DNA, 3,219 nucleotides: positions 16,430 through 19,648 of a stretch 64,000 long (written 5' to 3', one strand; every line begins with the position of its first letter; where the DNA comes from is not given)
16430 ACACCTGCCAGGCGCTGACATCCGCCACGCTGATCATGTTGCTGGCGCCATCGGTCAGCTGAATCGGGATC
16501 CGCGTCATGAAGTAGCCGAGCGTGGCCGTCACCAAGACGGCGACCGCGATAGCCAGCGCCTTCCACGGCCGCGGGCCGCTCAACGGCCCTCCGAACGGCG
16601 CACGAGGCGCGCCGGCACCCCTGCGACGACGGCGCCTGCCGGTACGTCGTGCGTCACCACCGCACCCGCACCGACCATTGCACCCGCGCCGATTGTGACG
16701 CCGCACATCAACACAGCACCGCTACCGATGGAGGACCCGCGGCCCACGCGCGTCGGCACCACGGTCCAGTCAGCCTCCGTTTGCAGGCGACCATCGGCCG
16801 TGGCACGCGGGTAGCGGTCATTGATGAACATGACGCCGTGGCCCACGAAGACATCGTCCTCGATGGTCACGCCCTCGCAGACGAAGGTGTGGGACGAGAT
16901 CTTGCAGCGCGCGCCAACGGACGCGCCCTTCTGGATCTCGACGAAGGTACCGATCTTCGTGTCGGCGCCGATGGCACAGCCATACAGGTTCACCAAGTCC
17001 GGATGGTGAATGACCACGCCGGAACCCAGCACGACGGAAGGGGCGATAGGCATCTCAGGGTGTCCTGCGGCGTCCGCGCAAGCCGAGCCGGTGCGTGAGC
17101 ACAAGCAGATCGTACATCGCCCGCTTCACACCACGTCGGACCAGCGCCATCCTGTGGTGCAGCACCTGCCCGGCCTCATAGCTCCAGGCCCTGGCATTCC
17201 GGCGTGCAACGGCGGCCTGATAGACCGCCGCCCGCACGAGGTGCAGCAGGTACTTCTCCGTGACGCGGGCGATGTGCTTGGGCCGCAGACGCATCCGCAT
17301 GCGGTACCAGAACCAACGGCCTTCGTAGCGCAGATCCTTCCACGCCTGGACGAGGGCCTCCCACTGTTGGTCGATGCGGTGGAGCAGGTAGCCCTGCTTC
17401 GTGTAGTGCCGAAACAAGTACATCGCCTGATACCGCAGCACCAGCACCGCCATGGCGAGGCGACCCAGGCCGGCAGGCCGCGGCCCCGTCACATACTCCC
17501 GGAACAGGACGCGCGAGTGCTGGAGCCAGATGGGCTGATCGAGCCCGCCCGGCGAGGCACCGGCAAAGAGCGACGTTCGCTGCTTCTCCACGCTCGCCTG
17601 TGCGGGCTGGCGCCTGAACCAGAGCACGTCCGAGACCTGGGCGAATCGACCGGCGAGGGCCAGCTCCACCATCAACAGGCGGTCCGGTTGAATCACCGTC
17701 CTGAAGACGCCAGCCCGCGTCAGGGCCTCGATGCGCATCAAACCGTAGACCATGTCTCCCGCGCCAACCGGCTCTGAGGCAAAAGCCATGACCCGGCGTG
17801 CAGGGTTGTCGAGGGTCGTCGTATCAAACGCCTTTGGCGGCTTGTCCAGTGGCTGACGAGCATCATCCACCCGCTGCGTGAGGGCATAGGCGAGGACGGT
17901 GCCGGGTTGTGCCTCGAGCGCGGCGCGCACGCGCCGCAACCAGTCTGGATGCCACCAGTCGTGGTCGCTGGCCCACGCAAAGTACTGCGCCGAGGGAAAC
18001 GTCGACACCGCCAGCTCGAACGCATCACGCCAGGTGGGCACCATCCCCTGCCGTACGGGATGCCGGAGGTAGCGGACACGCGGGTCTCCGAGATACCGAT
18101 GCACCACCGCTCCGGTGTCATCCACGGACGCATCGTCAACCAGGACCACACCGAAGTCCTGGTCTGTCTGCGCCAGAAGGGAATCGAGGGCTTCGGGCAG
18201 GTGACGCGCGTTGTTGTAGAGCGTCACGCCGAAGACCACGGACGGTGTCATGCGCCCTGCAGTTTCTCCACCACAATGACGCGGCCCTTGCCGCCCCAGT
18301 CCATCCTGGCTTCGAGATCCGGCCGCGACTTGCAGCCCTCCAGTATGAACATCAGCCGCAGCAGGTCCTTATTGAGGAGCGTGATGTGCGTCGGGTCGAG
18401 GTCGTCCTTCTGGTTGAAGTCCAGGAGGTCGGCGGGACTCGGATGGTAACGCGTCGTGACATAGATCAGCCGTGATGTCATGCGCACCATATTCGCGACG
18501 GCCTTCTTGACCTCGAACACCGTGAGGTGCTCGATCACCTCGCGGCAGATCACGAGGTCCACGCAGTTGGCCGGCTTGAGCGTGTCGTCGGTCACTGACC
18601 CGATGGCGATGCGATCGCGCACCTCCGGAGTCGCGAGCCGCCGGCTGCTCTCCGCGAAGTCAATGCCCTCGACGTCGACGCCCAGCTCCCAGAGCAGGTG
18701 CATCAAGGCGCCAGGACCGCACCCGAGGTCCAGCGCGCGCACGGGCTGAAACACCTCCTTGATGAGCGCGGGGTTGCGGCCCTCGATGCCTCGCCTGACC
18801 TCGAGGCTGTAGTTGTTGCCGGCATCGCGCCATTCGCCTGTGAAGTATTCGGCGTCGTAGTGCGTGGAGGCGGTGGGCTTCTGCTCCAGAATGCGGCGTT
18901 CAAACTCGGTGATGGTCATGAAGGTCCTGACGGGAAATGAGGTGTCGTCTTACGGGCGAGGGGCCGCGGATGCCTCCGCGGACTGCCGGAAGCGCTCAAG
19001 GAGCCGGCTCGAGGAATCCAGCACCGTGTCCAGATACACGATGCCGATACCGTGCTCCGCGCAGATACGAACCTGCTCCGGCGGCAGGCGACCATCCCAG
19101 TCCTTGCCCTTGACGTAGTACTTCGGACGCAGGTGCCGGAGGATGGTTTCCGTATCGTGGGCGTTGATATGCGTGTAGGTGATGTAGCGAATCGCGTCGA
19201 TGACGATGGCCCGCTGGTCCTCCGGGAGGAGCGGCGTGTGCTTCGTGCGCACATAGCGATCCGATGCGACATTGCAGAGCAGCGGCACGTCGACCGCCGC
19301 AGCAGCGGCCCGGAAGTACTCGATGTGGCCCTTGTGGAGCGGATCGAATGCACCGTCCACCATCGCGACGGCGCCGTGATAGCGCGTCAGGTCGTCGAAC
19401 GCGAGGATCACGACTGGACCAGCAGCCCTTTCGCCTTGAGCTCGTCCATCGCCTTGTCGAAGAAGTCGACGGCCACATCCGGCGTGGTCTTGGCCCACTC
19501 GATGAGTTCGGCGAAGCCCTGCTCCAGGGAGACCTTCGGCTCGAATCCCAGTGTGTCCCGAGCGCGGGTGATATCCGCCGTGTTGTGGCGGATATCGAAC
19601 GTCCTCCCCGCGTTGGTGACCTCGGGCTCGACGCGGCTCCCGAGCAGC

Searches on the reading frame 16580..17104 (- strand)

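Call 43: search_protein_families(library=ncbifam, proteins=[window:16580-17104:-], max_evalue=0.01)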
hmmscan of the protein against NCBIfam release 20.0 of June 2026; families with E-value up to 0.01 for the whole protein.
window:16580-17104:- (174 aa): 47 families (the best 25 are shown)
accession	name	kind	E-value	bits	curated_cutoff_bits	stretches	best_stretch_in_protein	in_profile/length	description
TIGR03570.1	NeuD_NnaD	subfamily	1.4e-22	80.3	160.8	2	119-166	155-202/202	NeuD/PglB/VioB family sugar acetyltransferase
TIGR03308.1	phn_thr-fam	hypoth_equivalog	2e-15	57.2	201.65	1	119-170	110-161/204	phosphonate metabolim protein, transferase hexapeptide repeat family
NF010932.0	PRK14352.1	equivalog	6.5e-15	54.7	611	1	42-161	342-445/488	bifunctional UDP-N-acetylglucosamine diphosphorylase/glucosamine-1-phosphate N-acetyltransferase GlmU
NF041874.1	EPS_EpsC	equivalog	8.7e-15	54.8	150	2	55-171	62-167/168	serine O-acetyltransferase EpsC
NF007076.0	PRK09527.1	equivalog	1e-14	54.4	347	1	109-172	123-186/203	galactoside O-acetyltransferase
TIGR03532.1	DapD_Ac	equivalog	3.6e-14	52.9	231.75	1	117-170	160-213/231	2,3,4,5-tetrahydropyridine-2,6-dicarboxylate N-acetyltransferase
TIGR01173.1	glmU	equivalog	1.4e-13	50.5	366.85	1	42-161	332-435/452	bifunctional UDP-N-acetylglucosamine diphosphorylase/glucosamine-1-phosphate N-acetyltransferase GlmU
NF010933.0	PRK14353.1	equivalog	1.9e-13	49.8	505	1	16-162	279-425/453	bifunctional UDP-N-acetylglucosamine diphosphorylase/glucosamine-1-phosphate N-acetyltransferase GlmU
NF000147.1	stregram_VatF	exception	3.9e-13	49.4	400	2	118-169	121-172/221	streptogramin A O-acetyltransferase Vat(F)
NF002060.0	PRK00892.1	subfamily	6.4e-13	48.5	207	2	14-92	104-181/345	UDP-3-O-(3-hydroxymyristoyl)glucosamine N-acyltransferase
NF007499.0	PRK10092.1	equivalog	1.5e-12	47.7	314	1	116-170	128-182/183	maltose O-acetyltransferase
NF010934.1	PRK14354.1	equivalog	4.2e-12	45.3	450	1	43-159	332-432/447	bifunctional UDP-N-acetylglucosamine diphosphorylase/glucosamine-1-phosphate N-acetyltransferase GlmU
NF000311.1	Vat_ABCDEFH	equivalog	2e-11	43.8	300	1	118-170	111-163/201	Vat family streptogramin A O-acetyltransferase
NF007797.0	PRK10502.1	subfamily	2.2e-11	43.7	192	1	114-170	122-178/183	WcaF family extracellular polysaccharide biosynthesis acetyltransferase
NF007240.0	PRK09677.1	equivalog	2.8e-11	43.2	243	1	112-171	123-184/192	putative lipopolysaccharide biosynthesis O-acetyl transferase WbbJ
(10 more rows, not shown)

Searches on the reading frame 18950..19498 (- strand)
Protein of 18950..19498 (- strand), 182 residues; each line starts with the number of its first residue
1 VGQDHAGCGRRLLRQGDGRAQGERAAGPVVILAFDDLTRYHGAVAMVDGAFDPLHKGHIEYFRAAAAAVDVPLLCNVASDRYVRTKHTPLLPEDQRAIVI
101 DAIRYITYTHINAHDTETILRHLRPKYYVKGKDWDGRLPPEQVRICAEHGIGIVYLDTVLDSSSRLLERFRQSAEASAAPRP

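Call 43: search_protein_families(library=ncbifam, proteins=[window:18950-19498:-], max_evalue=0.01)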
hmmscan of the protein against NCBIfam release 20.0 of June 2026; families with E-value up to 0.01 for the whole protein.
window:18950-19498:- (182 aa): 9 families
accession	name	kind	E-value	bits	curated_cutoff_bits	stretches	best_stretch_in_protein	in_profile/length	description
TIGR02199.1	rfaE_dom_II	equivalog_domain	9.8e-18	64.4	181.5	1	39-169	8-141/144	D-glycero-beta-D-manno-heptose 1-phosphate adenylyltransferase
TIGR00125.1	cyt_tran_rel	domain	9.5e-11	41.7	27.7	1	44-105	1-61/65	adenylyltransferase/cytidyltransferase family protein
NF008454.0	PRK11316.1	equivalog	8e-10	37.9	521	1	42-135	340-436/475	bifunctional D-glycero-beta-D-manno-heptose-7-phosphate kinase/D-glycero-beta-D-manno-heptose 1-phosphate adenylyltransferase HldE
TIGR01518.1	g3p_cytidyltrns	equivalog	4.9e-06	26.7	165.4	1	46-141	2-99/125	glycerol-3-phosphate cytidylyltransferase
NF001985.0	PRK00777.1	subfamily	5.1e-06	26.6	104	1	45-100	7-62/157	pantetheine-phosphate adenylyltransferase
TIGR01510.1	coaD_prev_kdtB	equivalog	0.002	18.2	103.3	1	45-78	2-34/155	pantetheine-phosphate adenylyltransferase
NF000840.1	PRK00071.1-3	equivalog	0.0044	16.5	150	1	44-97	8-61/201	nicotinate-nucleotide adenylyltransferase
NF002250.0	PRK01170.1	subfamily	0.0064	16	489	1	45-98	3-55/322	bifunctional pantetheine-phosphate adenylyltransferase/NTP phosphatase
NF005988.0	PRK08099.1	equivalog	0.0086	15.2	201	1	43-109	65-130/411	multifunctional transcriptional regulator/nicotinamide-nucleotide adenylyltransferase/ribosylnicotinamide kinase NadR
